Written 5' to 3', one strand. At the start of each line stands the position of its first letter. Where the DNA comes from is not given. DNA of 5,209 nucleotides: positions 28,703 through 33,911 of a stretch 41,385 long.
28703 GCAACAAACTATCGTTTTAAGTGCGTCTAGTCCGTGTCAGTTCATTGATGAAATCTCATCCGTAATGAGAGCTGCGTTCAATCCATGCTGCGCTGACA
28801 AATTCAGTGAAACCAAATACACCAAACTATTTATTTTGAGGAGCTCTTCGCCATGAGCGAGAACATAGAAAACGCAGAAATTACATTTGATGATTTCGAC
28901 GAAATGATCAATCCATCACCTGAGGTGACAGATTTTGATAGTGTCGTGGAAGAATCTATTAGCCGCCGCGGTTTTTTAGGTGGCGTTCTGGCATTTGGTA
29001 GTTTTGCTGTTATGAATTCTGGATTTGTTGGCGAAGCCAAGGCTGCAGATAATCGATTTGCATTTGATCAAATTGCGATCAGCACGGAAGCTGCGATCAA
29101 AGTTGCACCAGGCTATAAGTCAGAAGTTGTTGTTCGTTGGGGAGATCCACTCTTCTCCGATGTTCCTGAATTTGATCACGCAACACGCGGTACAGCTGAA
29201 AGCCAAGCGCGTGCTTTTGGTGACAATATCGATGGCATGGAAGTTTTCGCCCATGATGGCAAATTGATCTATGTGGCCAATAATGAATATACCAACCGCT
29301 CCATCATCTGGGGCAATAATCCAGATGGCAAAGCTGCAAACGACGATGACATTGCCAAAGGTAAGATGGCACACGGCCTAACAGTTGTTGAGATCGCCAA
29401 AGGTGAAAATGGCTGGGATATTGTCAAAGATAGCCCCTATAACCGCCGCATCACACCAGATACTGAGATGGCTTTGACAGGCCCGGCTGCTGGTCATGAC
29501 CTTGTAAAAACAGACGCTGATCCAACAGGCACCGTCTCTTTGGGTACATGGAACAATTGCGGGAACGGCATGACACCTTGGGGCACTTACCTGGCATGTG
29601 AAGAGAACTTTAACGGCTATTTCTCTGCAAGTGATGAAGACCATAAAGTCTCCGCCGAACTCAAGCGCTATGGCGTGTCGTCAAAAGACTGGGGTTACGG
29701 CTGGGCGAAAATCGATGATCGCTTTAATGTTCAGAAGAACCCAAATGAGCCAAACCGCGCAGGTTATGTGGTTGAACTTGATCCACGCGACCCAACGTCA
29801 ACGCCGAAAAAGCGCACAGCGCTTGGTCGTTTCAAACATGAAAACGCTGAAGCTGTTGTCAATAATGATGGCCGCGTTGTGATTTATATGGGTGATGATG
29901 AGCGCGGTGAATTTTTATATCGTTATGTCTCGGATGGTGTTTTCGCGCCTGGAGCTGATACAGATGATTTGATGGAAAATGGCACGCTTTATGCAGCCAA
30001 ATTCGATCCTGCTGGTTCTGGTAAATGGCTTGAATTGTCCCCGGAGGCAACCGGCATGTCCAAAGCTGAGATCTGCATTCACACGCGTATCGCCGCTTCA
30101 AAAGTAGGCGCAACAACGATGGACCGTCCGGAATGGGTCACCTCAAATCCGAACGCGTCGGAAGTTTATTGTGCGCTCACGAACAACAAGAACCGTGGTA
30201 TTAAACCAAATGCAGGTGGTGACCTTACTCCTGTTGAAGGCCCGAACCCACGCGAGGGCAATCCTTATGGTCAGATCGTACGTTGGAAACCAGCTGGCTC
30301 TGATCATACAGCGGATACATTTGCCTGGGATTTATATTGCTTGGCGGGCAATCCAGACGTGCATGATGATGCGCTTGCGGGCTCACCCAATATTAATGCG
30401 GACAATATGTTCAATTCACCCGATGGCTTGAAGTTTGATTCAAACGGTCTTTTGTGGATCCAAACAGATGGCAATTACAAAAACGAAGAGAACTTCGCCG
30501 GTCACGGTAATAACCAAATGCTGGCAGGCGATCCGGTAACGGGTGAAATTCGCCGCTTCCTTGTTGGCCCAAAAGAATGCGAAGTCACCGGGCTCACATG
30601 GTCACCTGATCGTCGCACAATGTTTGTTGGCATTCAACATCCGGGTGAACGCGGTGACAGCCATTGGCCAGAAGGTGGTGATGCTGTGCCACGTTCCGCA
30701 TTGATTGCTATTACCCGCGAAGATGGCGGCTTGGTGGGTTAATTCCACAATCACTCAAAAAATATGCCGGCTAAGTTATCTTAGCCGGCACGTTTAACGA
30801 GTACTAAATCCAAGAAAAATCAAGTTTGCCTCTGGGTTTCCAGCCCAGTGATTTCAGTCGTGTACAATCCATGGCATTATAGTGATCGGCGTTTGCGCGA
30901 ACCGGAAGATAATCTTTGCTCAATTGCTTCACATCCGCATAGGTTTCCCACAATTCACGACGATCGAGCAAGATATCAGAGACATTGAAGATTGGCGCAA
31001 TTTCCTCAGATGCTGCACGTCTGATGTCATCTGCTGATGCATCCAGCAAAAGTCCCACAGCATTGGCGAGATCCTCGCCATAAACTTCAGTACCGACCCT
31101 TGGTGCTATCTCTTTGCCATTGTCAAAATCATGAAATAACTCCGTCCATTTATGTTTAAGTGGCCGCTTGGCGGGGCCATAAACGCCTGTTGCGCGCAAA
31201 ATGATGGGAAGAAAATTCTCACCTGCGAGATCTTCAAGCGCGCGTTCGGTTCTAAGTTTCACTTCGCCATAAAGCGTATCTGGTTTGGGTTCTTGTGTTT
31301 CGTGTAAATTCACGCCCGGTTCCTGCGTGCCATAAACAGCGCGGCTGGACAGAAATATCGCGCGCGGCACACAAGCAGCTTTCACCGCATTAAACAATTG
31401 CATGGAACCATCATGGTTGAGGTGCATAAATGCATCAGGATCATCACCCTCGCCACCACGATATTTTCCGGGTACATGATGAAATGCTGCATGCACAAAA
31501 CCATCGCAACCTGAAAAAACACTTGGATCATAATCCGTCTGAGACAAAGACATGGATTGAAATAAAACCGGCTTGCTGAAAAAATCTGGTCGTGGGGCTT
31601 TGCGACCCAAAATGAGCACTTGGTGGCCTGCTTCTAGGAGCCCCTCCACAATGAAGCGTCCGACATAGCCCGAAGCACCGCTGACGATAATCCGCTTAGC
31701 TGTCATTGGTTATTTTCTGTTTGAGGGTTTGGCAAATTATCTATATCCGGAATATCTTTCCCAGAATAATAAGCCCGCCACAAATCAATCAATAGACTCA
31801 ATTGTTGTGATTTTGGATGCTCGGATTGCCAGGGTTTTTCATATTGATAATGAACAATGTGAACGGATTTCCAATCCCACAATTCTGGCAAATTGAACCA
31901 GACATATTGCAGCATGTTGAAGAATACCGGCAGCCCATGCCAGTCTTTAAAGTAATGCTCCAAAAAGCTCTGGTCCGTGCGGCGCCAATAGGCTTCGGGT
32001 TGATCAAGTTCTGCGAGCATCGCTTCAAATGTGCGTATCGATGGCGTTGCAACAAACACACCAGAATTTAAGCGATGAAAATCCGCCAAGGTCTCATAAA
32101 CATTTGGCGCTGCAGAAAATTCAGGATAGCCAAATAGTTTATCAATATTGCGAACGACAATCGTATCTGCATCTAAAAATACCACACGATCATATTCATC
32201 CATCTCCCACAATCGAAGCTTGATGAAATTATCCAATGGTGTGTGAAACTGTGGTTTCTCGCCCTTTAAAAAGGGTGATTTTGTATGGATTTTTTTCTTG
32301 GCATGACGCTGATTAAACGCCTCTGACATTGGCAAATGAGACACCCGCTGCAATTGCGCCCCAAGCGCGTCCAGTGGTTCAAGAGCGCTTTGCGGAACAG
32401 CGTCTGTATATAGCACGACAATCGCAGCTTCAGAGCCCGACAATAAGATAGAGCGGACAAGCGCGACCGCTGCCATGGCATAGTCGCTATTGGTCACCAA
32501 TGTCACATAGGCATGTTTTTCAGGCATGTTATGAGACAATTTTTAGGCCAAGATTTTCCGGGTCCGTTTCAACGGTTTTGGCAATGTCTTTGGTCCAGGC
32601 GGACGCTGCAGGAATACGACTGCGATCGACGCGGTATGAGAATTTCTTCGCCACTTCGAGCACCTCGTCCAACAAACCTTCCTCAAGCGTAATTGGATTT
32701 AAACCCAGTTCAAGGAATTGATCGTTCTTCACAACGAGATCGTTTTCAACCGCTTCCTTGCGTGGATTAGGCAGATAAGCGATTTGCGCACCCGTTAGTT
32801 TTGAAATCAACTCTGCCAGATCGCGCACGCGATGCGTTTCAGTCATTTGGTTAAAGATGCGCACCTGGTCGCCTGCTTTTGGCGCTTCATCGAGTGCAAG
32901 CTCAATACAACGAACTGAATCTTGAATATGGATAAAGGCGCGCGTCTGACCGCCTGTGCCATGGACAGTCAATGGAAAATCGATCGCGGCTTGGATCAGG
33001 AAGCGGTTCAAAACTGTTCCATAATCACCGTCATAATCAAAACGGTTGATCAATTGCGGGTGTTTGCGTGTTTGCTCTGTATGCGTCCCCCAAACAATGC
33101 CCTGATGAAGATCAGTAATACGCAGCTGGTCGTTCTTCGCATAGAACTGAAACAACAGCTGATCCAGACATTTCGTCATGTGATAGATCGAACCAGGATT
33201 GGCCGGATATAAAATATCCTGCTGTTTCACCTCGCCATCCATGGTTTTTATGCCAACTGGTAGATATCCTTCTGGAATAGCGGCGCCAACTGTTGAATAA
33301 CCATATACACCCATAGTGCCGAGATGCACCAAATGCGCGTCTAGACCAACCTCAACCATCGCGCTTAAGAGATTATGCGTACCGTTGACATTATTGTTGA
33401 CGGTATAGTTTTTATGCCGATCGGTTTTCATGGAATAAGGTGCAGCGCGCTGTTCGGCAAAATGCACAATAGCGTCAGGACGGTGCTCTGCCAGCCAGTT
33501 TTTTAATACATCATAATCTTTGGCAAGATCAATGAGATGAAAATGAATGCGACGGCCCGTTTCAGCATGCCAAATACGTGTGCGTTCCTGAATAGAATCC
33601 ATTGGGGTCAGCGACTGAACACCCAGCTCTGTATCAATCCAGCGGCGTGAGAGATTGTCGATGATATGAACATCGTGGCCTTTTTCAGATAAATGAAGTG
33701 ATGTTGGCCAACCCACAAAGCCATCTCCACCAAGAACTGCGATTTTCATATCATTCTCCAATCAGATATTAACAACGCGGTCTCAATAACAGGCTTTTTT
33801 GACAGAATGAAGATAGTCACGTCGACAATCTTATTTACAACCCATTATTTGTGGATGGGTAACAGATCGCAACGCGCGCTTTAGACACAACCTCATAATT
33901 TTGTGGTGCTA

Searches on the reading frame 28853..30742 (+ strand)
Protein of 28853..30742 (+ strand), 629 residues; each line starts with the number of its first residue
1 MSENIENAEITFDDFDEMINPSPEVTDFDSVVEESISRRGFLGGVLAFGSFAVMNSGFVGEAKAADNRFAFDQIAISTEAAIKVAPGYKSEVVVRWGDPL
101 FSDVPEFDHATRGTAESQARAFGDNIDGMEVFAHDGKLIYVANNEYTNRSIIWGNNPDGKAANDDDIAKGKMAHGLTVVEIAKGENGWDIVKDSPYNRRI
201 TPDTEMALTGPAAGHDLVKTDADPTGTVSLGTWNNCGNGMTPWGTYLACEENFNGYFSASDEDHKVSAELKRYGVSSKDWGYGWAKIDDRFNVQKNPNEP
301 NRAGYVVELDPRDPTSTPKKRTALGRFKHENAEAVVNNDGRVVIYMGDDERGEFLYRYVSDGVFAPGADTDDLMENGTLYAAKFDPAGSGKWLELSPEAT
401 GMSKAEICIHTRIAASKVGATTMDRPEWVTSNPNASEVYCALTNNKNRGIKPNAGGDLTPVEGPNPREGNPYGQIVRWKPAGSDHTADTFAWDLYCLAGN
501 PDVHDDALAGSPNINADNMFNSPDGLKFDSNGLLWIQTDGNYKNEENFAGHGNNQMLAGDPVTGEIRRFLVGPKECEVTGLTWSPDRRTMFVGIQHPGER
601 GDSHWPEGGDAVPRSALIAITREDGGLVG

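Call 23: search_protein_families(library=pfam, proteins=[window:28853-30742:+], max_evalue=0.001)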
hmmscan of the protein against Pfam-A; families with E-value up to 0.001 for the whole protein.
window:28853-30742:+ (629 aa): 1 family
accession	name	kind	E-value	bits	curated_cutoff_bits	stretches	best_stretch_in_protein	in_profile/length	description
PF05787.19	PhoX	-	1.9e-171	572.2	24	1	70-598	2-515/515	Alkaline phosphatase PhoX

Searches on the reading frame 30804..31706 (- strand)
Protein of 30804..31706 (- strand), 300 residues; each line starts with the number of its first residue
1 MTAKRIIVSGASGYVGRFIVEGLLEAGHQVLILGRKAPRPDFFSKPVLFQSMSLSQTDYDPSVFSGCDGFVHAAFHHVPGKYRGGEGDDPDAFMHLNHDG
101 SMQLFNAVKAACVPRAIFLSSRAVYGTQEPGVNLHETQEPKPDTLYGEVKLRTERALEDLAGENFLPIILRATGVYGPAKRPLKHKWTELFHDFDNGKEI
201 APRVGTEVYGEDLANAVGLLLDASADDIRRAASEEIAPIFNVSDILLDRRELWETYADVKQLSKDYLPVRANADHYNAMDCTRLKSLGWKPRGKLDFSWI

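Call 23: search_protein_families(library=pfam, proteins=[window:30804-31706:-], max_evalue=0.001)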
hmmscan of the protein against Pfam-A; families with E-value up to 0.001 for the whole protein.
window:30804-31706:- (300 aa): 6 families
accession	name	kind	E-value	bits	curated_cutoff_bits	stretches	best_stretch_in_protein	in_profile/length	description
PF01370.27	Epimerase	-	2.1e-23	83.4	20.9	1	6-223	1-227/240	NAD dependent epimerase/dehydratase family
PF04321.23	RmlD_sub_bind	-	6.9e-13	48.8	27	1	5-288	2-267/287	RmlD substrate binding domain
PF16363.11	GDP_Man_Dehyd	-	4.9e-10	39.8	27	1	88-295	93-325/332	GDP-mannose 4,6 dehydratase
PF01073.25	3Beta_HSD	-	4.7e-08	32.8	22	1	7-191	1-197/280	3-beta hydroxysteroid dehydrogenase/isomerase family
PF13460.12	NAD_binding_10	-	1.2e-07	32.2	27.2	1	10-136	1-113/184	NAD(P)H-binding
PF05368.20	NmrA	-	0.00011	22.4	27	1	3-38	2-37/298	NmrA-like family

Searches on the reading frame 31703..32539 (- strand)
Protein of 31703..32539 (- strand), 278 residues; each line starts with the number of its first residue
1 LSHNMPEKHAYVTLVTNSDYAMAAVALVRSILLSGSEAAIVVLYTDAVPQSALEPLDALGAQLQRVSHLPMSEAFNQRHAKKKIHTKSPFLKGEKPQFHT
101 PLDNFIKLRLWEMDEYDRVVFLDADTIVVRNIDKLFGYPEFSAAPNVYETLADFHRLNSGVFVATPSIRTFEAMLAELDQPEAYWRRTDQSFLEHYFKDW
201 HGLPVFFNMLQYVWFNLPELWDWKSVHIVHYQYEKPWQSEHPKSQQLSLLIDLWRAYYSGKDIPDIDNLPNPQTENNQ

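Call 23: search_protein_families(library=pfam, proteins=[window:31703-32539:-], max_evalue=0.001)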
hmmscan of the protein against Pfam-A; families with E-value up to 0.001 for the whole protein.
window:31703-32539:- (278 aa): 2 families
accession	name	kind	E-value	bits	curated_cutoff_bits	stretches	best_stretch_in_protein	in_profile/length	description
PF01501.26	Glyco_transf_8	-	3.3e-16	60.1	24.3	1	12-137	2-120/253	Glycosyl transferase family 8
PF03407.22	Nucleotid_trans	-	0.00031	21.2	22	1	119-234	69-198/208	Nucleotide-diphospho-sugar transferase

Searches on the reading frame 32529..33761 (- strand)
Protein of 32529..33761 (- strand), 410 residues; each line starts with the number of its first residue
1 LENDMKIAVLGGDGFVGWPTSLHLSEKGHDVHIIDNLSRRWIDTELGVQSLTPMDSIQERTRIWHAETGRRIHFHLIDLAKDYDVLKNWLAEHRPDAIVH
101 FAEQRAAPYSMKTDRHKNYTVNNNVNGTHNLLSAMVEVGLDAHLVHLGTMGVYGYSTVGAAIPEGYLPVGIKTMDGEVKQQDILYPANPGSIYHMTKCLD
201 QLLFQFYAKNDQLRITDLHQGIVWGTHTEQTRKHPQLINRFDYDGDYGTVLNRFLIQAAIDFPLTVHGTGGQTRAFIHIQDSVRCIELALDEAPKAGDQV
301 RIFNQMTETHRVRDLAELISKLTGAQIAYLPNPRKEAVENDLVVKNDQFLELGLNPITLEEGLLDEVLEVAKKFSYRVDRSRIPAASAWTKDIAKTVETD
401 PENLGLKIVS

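Call 23: search_protein_families(library=pfam, proteins=[window:32529-33761:-], max_evalue=0.001)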
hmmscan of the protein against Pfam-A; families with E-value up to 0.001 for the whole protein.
window:32529-33761:- (410 aa): 4 families
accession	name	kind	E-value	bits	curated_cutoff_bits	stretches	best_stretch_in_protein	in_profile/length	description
PF01370.27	Epimerase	-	2.7e-26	92.9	20.9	1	7-302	1-236/240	NAD dependent epimerase/dehydratase family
PF16363.11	GDP_Man_Dehyd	-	7.6e-21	75.4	27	1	9-329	2-272/332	GDP-mannose 4,6 dehydratase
PF02719.21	Polysacc_synt_2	-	3.4e-07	30.2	20.2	0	70-141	50-121/293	Polysaccharide biosynthesis protein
PF01073.25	3Beta_HSD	-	2.1e-05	24.1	22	1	8-163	1-130/280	3-beta hydroxysteroid dehydrogenase/isomerase family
